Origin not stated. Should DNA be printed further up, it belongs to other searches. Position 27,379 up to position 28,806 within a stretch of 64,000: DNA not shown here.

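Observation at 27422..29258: ABC-ATPase + TOPRIM-like (DUF4276-type) gene pair: candidate uncharacterised two-component defence module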

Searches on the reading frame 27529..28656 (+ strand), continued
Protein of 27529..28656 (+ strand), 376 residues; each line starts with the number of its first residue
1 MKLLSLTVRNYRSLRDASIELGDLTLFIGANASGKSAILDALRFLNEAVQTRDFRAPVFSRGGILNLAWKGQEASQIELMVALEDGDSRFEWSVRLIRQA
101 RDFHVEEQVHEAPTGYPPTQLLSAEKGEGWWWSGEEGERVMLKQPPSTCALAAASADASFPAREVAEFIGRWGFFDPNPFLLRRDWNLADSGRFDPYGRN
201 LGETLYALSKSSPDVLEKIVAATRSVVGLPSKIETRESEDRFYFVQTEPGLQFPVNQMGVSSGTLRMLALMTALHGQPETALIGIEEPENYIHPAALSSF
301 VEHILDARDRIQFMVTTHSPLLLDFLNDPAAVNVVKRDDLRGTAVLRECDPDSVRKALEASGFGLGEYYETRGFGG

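Call 40: search_protein_families(library=pfam, proteins=[L009:14552-15736:-, L049:14618-15190:-, L028:5651-6427:+, L037:11726-12907:-, L048:6487-9981:+, L039:11713-13512:+, L058:7635-9404:+, L058:9420-9905:+, L058:6697-7632:+, L012:8137-9552:-], max_evalue=0.001)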
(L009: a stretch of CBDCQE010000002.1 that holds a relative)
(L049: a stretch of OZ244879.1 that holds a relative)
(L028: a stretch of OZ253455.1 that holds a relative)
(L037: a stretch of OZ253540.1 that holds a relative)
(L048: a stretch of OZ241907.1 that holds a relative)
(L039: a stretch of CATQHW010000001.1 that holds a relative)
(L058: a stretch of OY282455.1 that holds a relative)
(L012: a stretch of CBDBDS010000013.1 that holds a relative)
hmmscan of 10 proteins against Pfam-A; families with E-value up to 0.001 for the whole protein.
L009:14552-15736:- (394 aa): 1 family
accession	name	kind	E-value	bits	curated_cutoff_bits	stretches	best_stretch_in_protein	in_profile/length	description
PF00296.26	Bac_luciferase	-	1.2e-40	140.2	27.9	1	35-349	17-309/314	Luciferase-like monooxygenase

L049:14618-15190:- (190 aa): 1 family
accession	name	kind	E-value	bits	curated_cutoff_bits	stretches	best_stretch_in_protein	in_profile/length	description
PF05685.18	Uma2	-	1.1e-25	90.5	27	1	14-182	2-172/172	Putative restriction endonuclease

L028:5651-6427:+ (259 aa): 3 families
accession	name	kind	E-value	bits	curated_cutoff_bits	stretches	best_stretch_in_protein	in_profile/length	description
PF00561.26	Abhydrolase_1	-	1.1e-26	94.4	25.8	2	26-144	2-110/245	alpha/beta hydrolase fold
PF12697.13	Abhydrolase_6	-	2.6e-21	77.7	26.3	1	27-253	1-216/217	Alpha/beta hydrolase family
PF12146.15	Hydrolase_4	-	2.9e-12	46.8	27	1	28-247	8-238/239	Serine aminopeptidase, S33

L037:11726-12907:- (393 aa): 1 family
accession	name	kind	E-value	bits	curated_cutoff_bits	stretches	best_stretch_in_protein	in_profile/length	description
PF02615.19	Ldh_2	-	4.2e-104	348.7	38.8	1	53-378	4-330/333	Malate/L-lactate dehydrogenase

L048:6487-9981:+ (1165 aa): 1 family
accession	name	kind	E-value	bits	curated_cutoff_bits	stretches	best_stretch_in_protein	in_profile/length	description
PF00271.37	Helicase_C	-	1.3e-07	32.3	23.5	1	903-966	47-108/110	Helicase conserved C-terminal domain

L039:11713-13512:+ (600 aa): 1 family
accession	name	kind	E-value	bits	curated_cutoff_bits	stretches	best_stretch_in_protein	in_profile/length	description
PF09369.15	MZB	-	5.7e-10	40.2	24.2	1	466-565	1-79/80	MrfA Zn-binding domain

L058:7635-9404:+ (590 aa): 2 families
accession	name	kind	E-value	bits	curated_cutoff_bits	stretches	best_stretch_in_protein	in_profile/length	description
PF00346.24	Complex1_49kDa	-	1.3e-114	382.3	24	1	320-590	1-271/271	Respiratory-chain NADH dehydrogenase, 49 Kd subunit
PF00329.25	Complex1_30kDa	-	5.7e-41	140.4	22.5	1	44-169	1-123/124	Respiratory-chain NADH dehydrogenase, 30 Kd subunit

L058:9420-9905:+ (162 aa): 1 family
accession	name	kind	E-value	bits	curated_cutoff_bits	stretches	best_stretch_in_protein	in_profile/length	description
PF01257.25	2Fe-2S_thioredx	-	1.3e-46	158.5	24.8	1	19-160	2-143/145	Thioredoxin-like [2Fe-2S] ferredoxin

L058:6697-7632:+ (312 aa): 1 family
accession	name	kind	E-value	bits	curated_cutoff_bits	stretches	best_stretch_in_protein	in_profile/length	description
PF01058.29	Oxidored_q6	-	1.4e-26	93.1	27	1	129-236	3-126/128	NADH ubiquinone oxidoreductase, 20 Kd subunit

L012:8137-9552:- (471 aa): 3 families
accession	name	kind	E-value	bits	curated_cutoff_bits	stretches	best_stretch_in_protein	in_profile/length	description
PF02518.31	HATPase_c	-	2.3e-29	102.5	26.4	1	344-453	2-110/111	Histidine kinase-, DNA gyrase B-, and HSP90-like ATPase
PF00512.31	HisKA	-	2.8e-10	40.5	26.9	1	235-300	2-64/66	His Kinase A (phospho-acceptor) domain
PF13185.12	GAF_2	-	1.4e-09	38.7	28.6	1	71-199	18-129/136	GAF domain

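Call 42: search_protein_families(library=padloc, proteins=[L048:6487-9981:+, L039:11713-13512:+, L049:14618-15190:-], max_evalue=0.001)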
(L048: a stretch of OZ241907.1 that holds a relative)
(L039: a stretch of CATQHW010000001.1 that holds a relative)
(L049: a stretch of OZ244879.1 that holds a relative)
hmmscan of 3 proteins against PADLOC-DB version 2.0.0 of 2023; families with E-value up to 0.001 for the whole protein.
L048:6487-9981:+ (1165 aa): 11 families
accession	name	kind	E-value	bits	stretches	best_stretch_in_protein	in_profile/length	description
PDLC02575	DrmA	-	1.2e-273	907.9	1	325-1157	6-832/837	DrmA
PDLC02568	DrmA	-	2.1e-216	718.3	1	557-1154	1-600/611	DrmA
PDLC02571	DrmA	-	2.2e-179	596.6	3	630-1150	766-1279/1282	DrmA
PDLC02567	DrmA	-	1.6e-154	514.2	1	222-1156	754-1725/1750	DrmA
PDLC02577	DrmA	-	2.7e-120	400.6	1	496-1153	10-676/697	DrmA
PDLC02576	DrmA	-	2.6e-53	179.1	2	433-786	499-851/1235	DrmA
PDLC02574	DrmA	-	1e-44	150.6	1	916-1155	29-254/269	DrmA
PDLC02569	DrmA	-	7.9e-07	25.2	1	908-1002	815-906/1095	DrmA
PDLC02859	DpdF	-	1.8e-05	21.4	1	913-982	361-429/545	DpdF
PDLC02573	DrmA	-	5.8e-05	19.3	1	921-995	792-865/1018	DrmA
PDLC02570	DrmA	-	0.00025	17.5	1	909-1003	569-659/851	DrmA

L039:11713-13512:+ (600 aa): 4 families
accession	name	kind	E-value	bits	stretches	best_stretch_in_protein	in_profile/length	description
PDLC02583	DrmB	-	4.1e-78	261.9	2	357-586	375-602/606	DrmB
PDLC02584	DrmB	-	4e-59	198.6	1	163-597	7-442/445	DrmB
PDLC02579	DrmB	-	8.9e-51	170.7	1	354-597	69-313/314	DrmB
PDLC02582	DrmB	-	1e-07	28.9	1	460-585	523-632/649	DrmB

L049:14618-15190:- (190 aa): 4 families
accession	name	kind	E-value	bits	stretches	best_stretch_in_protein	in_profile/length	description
PDLC04833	PDC-S03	-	7.4e-15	53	1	7-154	20-170/207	-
PDLC04832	PDC-S03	-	2.2e-13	48.4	1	11-154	9-151/188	-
PDLC04835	PDC-S03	-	6.9e-08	30.3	1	9-147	7-148/207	-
PDLC04834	PDC-S03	-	8.5e-05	20.3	1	24-146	24-141/184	-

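Call 47: search_solved_structures(query=window:27529-28656:+, max_evalue=0.001, show_alignments=1)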
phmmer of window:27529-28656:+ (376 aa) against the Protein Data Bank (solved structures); distinct sequences matched with E-value up to 0.001: 18.
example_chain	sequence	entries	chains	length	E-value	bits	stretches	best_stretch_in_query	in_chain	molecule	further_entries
6p74_A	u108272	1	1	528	1.5e-11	47.2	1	248-355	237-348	Putative ATP-dependent endonuclease of the OLD family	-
9n69_A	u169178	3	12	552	1.6e-07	33.9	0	281-352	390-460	AAA family ATPase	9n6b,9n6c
8ee4_A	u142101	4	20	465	9.3e-06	28.1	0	281-339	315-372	PtuA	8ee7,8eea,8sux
9u9y_A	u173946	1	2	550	2.3e-05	26.8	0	267-327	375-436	AAA family ATPase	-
9kjx_B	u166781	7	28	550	5.9e-05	25.5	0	267-327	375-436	AAA family ATPase | Retron I-A effector PtuA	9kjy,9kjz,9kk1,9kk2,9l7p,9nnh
9nnk_C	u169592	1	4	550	0.00013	24.4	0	266-327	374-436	Retreon I-A effector PtuA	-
9nnb_C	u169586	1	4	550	0.00015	24.1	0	267-327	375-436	Retron I-A effector PtuA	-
1us8_A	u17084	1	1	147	0.00019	23.8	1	1-63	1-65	DNA DOUBLE-STRAND BREAK REPAIR RAD50 ATPASE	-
4nck_A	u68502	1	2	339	0.00019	23.8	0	1-63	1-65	DNA double-strand break repair Rad50 ATPase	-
1f2t_A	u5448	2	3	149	0.00019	23.8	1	1-63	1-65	RAD50 ABC-ATPASE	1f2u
1ii8_A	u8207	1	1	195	0.00032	23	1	1-63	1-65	Rad50 ABC-ATPase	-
3qkr_A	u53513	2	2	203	0.00034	23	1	1-63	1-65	DNA double-strand break repair rad50 ATPase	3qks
9vkz_A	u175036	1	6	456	0.00044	22.6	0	267-326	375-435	Retron Ec78 probable ATPase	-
3qkt_A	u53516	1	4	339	0.00054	22.3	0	1-63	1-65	DNA double-strand break repair rad50 ATPase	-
4nci_A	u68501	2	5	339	0.00058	22.2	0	1-63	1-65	DNA double-strand break repair Rad50 ATPase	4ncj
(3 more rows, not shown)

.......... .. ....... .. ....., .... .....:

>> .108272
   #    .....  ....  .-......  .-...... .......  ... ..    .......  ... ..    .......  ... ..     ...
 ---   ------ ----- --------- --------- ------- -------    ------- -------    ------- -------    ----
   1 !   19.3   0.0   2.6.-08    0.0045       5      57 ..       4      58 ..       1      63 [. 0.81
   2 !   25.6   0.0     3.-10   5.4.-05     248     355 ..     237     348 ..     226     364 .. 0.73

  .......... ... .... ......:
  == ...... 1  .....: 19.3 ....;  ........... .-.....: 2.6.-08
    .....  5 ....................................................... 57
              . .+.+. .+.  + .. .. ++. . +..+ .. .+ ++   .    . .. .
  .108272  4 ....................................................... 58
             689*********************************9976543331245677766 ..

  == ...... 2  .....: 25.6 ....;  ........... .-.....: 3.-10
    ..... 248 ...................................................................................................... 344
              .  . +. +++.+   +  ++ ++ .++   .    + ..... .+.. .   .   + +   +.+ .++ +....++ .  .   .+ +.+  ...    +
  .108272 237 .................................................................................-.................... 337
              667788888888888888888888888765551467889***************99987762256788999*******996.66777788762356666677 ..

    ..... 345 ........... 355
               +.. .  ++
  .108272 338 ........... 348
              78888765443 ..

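Call 56: search_protein_families(library=pfam, proteins=[L058:11831-12745:+, L058:12935-14389:+, L058:14395-15018:+, L059:11761-12879:+, L059:13619-14653:+, L081:11462-12877:+, L081:14150-16549:+, L063:11352-12641:+, L063:12669-13340:+, L060:13240-14742:+], max_evalue=0.001)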
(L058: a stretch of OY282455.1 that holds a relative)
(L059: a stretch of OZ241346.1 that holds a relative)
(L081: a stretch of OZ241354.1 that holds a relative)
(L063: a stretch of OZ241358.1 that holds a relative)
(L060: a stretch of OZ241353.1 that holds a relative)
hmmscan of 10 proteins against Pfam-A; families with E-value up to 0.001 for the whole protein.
L058:11831-12745:+ (305 aa): 6 families
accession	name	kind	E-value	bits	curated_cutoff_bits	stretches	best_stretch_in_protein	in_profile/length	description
PF03446.21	NAD_binding_2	-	1.9e-50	171.5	21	1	14-173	2-161/161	NAD binding domain of 6-phosphogluconate dehydrogenase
PF14833.11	NAD_binding_11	-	5.6e-34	117.4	30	1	176-294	1-120/122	NAD-binding of NADP-dependent 3-hydroxyisobutyrate dehydrogenase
PF03807.23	F420_oxidored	-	1.1e-08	35.9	21.6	1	14-79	2-70/94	NADP oxidoreductase coenzyme F420-dependent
PF02826.25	2-Hacid_dh_C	-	1.7e-05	24.7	25.1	1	6-108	31-129/178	D-isomer specific 2-hydroxyacid dehydrogenase, NAD binding domain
PF01488.26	Shikimate_DH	-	2.3e-05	24.9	24.3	1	12-79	13-86/138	Shikimate / quinate 5-dehydrogenase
PF02737.24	3HCDH_N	-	0.00019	21.8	22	1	14-63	2-51/180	3-hydroxyacyl-CoA dehydrogenase, NAD binding domain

L058:12935-14389:+ (485 aa): 4 families
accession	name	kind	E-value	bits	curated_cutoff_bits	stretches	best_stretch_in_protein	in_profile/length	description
PF01512.22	Complex1_51K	-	2.4e-49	167.5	31.2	1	95-269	1-149/150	Nuo51 FMN-binding domain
PF10589.14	NADH_4Fe-4S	-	3.9e-26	91.2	23.5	1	380-466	1-85/85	NADH-ubiquinone oxidoreductase-F iron-sulfur binding region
PF10531.15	SLBB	-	3.4e-10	40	27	1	294-339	3-51/55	SLBB domain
PF22461.2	SLBB_2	-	2.3e-07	31.3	27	1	292-344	2-55/79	SLBB domain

L058:14395-15018:+ (208 aa): 1 family
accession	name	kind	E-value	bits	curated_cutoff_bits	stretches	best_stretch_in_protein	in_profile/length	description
PF20347.3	DUF6642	-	2.1e-10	41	27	1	24-206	12-181/182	Family of unknown function (DUF6642)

L059:11761-12879:+ (373 aa): 3 families
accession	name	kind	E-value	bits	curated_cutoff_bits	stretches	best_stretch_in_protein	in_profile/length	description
PF15891.11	Nuc_deoxyri_tr2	-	1.3e-06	29.1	30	1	7-105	2-103/105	Nucleoside 2-deoxyribosyltransferase like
PF05014.21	Nuc_deoxyrib_tr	-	0.00023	21.7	28.8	0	9-83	1-74/117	Nucleoside 2-deoxyribosyltransferase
PF14359.12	DUF4406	-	0.00037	21.3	22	1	8-101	2-90/91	Domain of unknown function (DUF4406)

L059:13619-14653:+ (345 aa): 6 families
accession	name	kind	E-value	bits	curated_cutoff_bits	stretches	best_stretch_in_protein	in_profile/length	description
PF01695.23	IstB_IS21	-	8.3e-79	264.9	24.1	1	92-325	3-236/238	IstB-like ATP binding protein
PF13481.12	AAA_25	-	6.5e-08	32.9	27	1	154-242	8-96/195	AAA domain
PF20720.3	nSTAND3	-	4.7e-05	23.6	27.2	1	178-214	14-50/155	Novel STAND NTPase 3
PF00004.35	AAA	-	6.2e-05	23.9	21.2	1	184-258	1-73/131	ATPase family associated with various cellular activities (AAA)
PF20030.5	bpMoxR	-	0.00016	21.3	27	0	163-204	14-54/205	MoxR domain in the MoxR-vWA-beta-propeller ternary systems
PF00308.24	Bac_DnaA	-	0.0003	21.5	23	1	184-281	37-137/162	Bacterial DnaA ATPAse domain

L081:11462-12877:+ (472 aa): 3 families
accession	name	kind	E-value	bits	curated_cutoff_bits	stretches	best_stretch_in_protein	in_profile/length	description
PF15891.11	Nuc_deoxyri_tr2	-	9.7e-06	26.3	30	1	106-204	2-103/105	Nucleoside 2-deoxyribosyltransferase like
PF05014.21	Nuc_deoxyrib_tr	-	0.0003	21.4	28.8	0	108-182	1-74/117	Nucleoside 2-deoxyribosyltransferase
PF14359.12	DUF4406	-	0.00032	21.5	22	1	107-200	2-90/91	Domain of unknown function (DUF4406)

L081:14150-16549:+ (800 aa): 0 families

L063:11352-12641:+ (430 aa): 4 families
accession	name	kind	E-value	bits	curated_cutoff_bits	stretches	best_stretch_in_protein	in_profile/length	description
PF01512.22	Complex1_51K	-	4.1e-49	166.8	31.2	1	49-223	1-149/150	Nuo51 FMN-binding domain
PF10589.14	NADH_4Fe-4S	-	2e-26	92.1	23.5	1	334-420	1-85/85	NADH-ubiquinone oxidoreductase-F iron-sulfur binding region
PF10531.15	SLBB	-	1e-09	38.5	27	1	248-293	3-51/55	SLBB domain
PF22461.2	SLBB_2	-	3.6e-06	27.4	27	1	246-298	2-55/79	SLBB domain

L063:12669-13340:+ (224 aa): 1 family
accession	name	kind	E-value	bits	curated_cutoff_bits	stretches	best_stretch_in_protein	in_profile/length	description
PF20347.3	DUF6642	-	1.4e-12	48.1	27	1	35-221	12-180/182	Family of unknown function (DUF6642)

L060:13240-14742:+ (501 aa): 2 families
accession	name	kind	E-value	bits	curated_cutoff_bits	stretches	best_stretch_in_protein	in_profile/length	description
PF00294.29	PfkB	-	9e-34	117.6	25.8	1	35-324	4-297/302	pfkB family carbohydrate kinase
PF01467.32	CTP_transf_like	-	1.1e-19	71.4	21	1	370-465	1-94/133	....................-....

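Call 59: find_related_loci(query=window:27529-28656:+, collection=viral_contigs, flank=8000)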
Query window:27529-28656:+ (376 aa) in viral_contigs; peptide patterns used: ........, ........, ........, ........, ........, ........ (x = any residue, [..] = any of these).
4 stretches matched a pattern, but none encodes a relative of the query by tblastn (E <= 1e-3).

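Call 64: predict_structure(alignment_id=A2)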
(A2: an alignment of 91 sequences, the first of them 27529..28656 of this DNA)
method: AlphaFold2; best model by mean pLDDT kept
length: 376 residues; sequences in the alignment: 91
mean_pLDDT: 81.0   pTM: 0.83
mean pLDDT of the five models: 81.0, 80.3, 78.8, 76.5, 76.4
residues with pLDDT >= 90: 162; 70-90: 145; 50-70: 29; < 50: 40
segments of 3 or more residues with pLDDT < 50: 177-199, 360-376
pLDDT, mean of each block of 10 residues (from residue 1): 94 89 88 80 93 89 74 79 93 93 93 84 97 94 96 96 94 64 29 38 87 95 93 86 85 73 80 85 89 88 92 89 84 79 71 57 40 29
secondary structure, 60 per line:
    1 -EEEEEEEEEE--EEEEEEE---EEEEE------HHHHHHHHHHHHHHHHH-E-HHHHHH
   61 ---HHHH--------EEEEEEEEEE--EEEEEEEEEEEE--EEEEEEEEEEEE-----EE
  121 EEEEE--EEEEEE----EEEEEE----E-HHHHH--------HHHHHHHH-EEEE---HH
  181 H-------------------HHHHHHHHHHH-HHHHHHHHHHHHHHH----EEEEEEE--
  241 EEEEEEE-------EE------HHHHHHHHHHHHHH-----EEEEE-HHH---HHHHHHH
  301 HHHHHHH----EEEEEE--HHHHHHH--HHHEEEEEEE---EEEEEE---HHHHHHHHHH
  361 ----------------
elements in order: E2-11 E14-20 E24-28 H35-51 H55-60 H64-67 E76-85 E88-99 E102-113 E119-125 E128-133 E138-143 H150-154 H163-170 E172-175 H201-211 H213-227 E232-238 E241-247 H263-276 E282-286 H294-307 E312-317 H320-326 E332-338 E342-347 H351-360
